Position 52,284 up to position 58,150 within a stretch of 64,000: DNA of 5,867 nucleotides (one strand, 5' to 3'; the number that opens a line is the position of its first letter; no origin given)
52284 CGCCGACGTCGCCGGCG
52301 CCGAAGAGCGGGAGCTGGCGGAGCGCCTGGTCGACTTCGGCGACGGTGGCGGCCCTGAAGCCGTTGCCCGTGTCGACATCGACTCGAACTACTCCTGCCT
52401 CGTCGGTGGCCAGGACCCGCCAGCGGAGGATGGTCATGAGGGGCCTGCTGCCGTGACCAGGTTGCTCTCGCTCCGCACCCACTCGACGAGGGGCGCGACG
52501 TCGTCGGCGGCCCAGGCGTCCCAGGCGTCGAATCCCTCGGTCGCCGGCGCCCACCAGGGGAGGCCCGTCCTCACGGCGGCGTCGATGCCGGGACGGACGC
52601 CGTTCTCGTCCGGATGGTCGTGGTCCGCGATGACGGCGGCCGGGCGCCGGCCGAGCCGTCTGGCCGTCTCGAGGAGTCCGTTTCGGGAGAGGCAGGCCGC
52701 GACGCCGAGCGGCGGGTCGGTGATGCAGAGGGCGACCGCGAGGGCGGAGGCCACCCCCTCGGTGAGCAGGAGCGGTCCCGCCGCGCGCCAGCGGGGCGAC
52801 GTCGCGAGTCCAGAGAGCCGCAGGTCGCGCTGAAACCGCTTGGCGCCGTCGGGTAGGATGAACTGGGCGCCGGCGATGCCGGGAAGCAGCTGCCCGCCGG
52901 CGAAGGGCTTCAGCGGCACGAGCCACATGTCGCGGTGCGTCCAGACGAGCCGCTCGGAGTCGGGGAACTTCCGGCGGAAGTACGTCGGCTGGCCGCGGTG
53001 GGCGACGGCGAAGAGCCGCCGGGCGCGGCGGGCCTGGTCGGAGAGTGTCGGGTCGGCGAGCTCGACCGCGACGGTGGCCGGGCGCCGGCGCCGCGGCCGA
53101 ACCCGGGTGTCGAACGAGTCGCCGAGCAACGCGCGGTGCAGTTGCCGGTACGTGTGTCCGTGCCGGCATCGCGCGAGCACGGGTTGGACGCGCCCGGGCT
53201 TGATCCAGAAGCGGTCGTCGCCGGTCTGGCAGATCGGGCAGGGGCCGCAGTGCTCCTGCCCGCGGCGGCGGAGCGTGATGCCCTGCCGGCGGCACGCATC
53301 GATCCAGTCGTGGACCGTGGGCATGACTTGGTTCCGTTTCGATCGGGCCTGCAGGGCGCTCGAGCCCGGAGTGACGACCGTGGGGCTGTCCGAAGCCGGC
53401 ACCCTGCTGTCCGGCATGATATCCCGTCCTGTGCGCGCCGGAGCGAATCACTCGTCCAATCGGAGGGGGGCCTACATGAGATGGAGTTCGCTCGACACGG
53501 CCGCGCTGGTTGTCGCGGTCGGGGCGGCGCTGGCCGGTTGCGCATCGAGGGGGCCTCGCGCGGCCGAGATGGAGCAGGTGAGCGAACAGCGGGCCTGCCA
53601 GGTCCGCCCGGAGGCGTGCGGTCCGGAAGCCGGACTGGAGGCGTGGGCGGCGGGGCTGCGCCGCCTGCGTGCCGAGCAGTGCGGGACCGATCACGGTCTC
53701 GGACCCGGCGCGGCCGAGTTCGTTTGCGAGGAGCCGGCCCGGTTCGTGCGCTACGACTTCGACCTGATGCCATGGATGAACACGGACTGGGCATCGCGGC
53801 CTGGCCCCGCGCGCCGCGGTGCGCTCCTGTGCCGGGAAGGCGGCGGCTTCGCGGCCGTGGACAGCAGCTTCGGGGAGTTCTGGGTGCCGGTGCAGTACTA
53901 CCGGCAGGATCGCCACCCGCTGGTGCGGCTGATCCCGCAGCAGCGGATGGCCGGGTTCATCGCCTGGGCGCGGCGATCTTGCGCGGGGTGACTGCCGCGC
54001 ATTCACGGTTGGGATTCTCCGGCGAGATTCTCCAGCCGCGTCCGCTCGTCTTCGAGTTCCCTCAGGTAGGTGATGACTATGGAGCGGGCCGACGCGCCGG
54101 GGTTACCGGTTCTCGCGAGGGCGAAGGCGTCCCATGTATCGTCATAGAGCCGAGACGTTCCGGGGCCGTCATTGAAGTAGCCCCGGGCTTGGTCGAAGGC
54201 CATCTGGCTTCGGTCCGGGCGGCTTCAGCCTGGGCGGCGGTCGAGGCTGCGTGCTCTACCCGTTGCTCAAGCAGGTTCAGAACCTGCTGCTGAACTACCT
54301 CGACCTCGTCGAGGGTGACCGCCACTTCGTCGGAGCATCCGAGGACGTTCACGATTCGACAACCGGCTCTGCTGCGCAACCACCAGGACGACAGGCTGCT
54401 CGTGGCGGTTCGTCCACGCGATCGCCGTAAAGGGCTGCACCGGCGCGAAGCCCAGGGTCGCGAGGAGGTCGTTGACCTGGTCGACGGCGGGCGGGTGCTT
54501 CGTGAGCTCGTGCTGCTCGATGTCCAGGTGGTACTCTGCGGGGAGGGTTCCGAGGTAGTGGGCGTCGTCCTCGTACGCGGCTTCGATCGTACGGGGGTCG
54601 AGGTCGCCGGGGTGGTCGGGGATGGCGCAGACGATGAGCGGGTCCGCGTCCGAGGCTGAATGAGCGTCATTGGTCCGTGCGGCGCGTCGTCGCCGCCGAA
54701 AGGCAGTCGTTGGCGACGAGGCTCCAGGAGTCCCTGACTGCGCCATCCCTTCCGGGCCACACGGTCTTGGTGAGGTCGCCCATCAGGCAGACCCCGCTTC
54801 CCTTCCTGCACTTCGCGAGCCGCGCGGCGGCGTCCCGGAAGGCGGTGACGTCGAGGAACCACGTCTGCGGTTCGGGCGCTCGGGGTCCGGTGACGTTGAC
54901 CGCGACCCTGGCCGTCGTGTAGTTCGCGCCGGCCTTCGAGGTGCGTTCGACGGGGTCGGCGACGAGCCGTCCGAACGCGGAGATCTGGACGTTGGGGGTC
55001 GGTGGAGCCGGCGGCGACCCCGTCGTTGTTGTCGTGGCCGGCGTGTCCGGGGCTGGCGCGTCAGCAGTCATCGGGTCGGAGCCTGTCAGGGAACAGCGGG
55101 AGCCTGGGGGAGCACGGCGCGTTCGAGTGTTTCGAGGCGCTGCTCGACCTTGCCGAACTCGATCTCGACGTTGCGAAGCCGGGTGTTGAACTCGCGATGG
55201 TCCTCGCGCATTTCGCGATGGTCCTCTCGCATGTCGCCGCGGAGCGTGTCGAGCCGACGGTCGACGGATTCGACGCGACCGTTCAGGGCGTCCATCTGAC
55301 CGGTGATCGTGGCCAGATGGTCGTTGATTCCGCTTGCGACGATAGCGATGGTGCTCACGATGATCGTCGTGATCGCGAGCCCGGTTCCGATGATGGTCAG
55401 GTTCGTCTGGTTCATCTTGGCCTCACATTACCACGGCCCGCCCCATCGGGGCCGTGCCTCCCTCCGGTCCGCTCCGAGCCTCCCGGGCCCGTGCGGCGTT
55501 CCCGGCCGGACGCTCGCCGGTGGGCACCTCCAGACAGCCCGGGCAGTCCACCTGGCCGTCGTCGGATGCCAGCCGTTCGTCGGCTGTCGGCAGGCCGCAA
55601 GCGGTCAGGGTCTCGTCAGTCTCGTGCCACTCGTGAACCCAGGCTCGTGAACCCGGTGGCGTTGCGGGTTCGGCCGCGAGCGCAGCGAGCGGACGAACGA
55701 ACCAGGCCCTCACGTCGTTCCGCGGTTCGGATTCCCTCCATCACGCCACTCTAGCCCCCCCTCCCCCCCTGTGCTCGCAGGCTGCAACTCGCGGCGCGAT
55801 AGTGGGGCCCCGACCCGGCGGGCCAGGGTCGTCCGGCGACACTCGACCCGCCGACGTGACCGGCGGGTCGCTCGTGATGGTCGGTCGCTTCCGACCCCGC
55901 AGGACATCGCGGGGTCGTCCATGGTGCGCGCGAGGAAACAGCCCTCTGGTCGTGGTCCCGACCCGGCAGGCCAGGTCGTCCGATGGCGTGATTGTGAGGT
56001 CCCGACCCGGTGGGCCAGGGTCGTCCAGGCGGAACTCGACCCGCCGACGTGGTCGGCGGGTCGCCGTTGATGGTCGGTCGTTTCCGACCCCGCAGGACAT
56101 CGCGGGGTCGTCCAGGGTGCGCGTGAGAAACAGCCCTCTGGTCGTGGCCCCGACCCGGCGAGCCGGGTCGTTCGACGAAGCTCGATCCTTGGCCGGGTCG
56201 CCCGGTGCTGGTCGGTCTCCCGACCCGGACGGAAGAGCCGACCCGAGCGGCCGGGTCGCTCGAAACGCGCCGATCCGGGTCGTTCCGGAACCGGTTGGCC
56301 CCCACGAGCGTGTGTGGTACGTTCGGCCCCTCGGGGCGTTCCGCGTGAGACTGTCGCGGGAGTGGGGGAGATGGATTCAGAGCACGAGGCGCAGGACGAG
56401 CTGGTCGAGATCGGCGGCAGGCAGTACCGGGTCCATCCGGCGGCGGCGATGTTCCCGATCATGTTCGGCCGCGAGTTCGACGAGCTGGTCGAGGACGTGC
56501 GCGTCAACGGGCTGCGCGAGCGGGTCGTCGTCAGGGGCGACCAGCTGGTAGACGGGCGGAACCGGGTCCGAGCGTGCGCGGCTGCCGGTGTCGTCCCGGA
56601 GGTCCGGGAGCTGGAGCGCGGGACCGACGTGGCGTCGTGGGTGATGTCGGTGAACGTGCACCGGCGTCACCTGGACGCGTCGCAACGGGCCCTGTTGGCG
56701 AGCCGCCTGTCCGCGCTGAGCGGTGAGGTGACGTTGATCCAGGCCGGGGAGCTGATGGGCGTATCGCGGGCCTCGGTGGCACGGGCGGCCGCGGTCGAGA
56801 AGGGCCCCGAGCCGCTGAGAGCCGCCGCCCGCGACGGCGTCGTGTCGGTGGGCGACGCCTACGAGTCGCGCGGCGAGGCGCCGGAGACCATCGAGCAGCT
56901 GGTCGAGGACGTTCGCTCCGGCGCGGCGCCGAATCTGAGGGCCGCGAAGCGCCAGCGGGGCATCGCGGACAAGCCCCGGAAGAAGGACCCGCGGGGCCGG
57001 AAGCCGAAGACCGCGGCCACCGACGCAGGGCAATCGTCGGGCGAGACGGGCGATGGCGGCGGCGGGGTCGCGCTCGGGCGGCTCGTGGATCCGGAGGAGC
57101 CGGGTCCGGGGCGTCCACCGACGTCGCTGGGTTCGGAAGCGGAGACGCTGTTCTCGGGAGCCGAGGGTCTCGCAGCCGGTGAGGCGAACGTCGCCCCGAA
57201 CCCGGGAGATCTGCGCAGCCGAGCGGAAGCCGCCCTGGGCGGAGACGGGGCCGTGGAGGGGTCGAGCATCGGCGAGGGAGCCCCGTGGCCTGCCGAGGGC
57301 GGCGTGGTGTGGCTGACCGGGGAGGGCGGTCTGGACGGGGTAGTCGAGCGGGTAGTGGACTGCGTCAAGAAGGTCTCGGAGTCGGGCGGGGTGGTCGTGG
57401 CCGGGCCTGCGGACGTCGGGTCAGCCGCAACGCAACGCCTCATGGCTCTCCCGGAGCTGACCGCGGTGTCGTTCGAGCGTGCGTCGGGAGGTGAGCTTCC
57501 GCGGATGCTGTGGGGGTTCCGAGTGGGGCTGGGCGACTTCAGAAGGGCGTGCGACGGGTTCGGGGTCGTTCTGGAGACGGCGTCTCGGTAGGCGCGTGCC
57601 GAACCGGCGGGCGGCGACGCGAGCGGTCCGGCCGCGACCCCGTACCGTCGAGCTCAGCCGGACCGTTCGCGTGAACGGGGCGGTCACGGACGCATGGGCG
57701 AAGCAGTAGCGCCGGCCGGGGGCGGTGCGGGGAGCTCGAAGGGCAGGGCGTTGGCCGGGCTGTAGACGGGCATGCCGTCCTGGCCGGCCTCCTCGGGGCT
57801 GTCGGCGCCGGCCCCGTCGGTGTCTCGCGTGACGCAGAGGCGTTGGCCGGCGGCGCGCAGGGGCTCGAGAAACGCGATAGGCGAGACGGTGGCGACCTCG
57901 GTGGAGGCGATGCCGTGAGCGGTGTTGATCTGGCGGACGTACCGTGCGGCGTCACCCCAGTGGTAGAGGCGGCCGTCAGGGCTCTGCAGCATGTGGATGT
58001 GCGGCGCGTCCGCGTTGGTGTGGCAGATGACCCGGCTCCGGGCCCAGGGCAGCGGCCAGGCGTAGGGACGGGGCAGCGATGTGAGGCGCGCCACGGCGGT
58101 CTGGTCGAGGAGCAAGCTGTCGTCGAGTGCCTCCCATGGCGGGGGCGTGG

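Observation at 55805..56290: Approx 500-bp array of about ten GC-rich hairpins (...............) arranged as a 192-bp tandem duplication in front of a ParB-like gene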

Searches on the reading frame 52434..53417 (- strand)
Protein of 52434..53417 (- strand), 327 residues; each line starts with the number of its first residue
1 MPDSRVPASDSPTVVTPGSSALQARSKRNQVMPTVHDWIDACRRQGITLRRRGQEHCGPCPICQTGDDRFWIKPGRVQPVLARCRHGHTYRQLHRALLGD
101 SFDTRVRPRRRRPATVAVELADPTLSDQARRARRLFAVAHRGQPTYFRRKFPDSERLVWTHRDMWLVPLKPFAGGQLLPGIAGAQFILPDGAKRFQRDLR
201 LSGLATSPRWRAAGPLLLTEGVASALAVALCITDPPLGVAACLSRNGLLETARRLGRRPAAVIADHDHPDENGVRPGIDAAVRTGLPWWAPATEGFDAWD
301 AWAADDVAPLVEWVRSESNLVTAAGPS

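Call 12: search_protein_families(library=pfam, proteins=[window:52434-53417:-], max_evalue=0.01)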
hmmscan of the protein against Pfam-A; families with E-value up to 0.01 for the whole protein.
window:52434-53417:- (327 aa): 0 families

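Call 13: search_protein_families(library=phrogs, proteins=[window:52434-53417:-], max_evalue=0.001)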
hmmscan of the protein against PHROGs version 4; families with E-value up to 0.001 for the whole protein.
window:52434-53417:- (327 aa): 0 families

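Call 33: search_protein_families(library=ncbifam, proteins=[window:52434-53417:-], max_evalue=0.01)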
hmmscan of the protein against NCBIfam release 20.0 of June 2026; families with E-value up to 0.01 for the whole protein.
window:52434-53417:- (327 aa): 0 families

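Call 54: search_protein_families(library=pfam, proteins=[window:52434-53417:-], max_evalue=0.1)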
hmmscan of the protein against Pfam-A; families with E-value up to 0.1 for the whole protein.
window:52434-53417:- (327 aa): 0 families

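Call 95: search_solved_structures(query=window:52434-53417:-, max_evalue=5)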
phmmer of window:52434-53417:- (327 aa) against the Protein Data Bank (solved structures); distinct sequences matched with E-value up to 5: 2.
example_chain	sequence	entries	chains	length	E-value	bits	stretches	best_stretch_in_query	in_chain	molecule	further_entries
6zu5_SZ0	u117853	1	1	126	0.069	15.5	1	186-261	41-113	eS25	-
6yra_A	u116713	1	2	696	0.69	12.2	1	243-295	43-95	5-oxoprolinase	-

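Call 96: search_protein_families(library=phrogs, proteins=[window:52434-53417:-], max_evalue=0.01)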
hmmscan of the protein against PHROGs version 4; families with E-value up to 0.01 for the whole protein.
window:52434-53417:- (327 aa): 1 family
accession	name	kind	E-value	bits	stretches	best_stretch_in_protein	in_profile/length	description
phrog_510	-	DNA, RNA and nucleotide metabolism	0.0029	17.4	0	210-307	241-350/667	DNA primase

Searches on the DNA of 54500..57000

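Call 19: search_rna_families(source=window, start=54500, end=57000, threshold=evalue, max_evalue=1)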
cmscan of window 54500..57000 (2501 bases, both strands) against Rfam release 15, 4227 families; matches with E-value up to 1: 2.
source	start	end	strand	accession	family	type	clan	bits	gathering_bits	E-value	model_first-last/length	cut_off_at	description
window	56513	56604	+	RF01781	ASdes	Gene; sRNA;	-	19.5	40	0.37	1-68/68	no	ASdes TB sRNA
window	54627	54661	+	RF01136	sR28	Gene; snRNA; snoRNA; CD-box;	-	15.7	39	0.48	1-55/55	no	Small nucleolar RNA sR28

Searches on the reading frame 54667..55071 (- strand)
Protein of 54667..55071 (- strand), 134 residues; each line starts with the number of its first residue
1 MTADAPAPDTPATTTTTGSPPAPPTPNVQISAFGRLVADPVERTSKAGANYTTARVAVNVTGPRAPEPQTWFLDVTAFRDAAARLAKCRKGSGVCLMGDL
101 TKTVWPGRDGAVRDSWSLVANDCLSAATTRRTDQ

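Call 12: search_protein_families(library=pfam, proteins=[window:54667-55071:-], max_evalue=0.01)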
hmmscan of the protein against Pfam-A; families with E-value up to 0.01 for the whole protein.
window:54667-55071:- (134 aa): 1 family
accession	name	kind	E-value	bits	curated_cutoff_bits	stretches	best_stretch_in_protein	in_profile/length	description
PF00436.31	SSB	-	1.3e-12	48.1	26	1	30-122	4-100/104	Single-strand binding protein family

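Call 13: search_protein_families(library=phrogs, proteins=[window:54667-55071:-], max_evalue=0.001)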
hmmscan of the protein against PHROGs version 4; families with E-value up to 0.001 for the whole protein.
window:54667-55071:- (134 aa): 1 family
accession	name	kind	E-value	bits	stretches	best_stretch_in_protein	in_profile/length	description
phrog_44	-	DNA, RNA and nucleotide metabolism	1.8e-10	42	1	29-124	89-187/271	single strand DNA binding protein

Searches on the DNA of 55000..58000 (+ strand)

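Call 8: search_dna_similar(query=window:55000-58000:+, collection=phages, mode=distant)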
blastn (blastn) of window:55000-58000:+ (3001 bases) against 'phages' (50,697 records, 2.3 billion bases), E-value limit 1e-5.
Records with a match: 1; places in all: 1; records where one place covers at least 80% of the query: 0.
Best place of each record, by identity: 60-80% 1.
By first word of the organism name: Bradyrhizobium 1.
By host as written in the record: Bradyrhizobium elkanii USDA 76 1.
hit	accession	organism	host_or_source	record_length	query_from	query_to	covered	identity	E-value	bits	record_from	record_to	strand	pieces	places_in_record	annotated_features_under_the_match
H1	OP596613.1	Bradyrhizobium phage ppBeUSDA76-1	Bradyrhizobium elkanii USDA 76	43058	1451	1528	3%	76.9%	3e-6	61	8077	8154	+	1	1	hypothetical protein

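Call 15: search_dna_similar(query=window:55000-58000:+, collection=plasmids, mode=distant)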
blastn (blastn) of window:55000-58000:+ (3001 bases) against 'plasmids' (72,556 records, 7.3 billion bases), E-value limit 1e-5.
No match.

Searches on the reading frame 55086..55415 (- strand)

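Call 12: search_protein_families(library=pfam, proteins=[window:55086-55415:-], max_evalue=0.01)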
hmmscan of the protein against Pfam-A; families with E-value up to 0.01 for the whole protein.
window:55086-55415:- (109 aa): 3 families
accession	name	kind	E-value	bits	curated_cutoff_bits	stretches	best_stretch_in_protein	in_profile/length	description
PF23991.1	DUF7310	-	0.00054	20.8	40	0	33-61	24-52/83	Coiled-coil region of unknown function (DUF7310)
PF07889.17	DUF1664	-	0.00088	19.7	34.6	1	23-98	43-121/124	Protein of unknown function (DUF1664)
PF19220.6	Rod_CreS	-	0.0021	17.6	100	1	34-99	201-262/359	Crescentin, rod domain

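Call 13: search_protein_families(library=phrogs, proteins=[window:55086-55415:-], max_evalue=0.001)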
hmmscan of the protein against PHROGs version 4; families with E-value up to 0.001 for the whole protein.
window:55086-55415:- (109 aa): 3 families
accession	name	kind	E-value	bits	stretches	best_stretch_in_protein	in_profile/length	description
phrog_1009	-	unknown function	7.3e-07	30.2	1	12-99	11-97/103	-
phrog_6701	-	unknown function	9.4e-05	23.2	1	33-97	65-128/169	-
phrog_19043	-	unknown function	0.00028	22.2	1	13-79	10-74/99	-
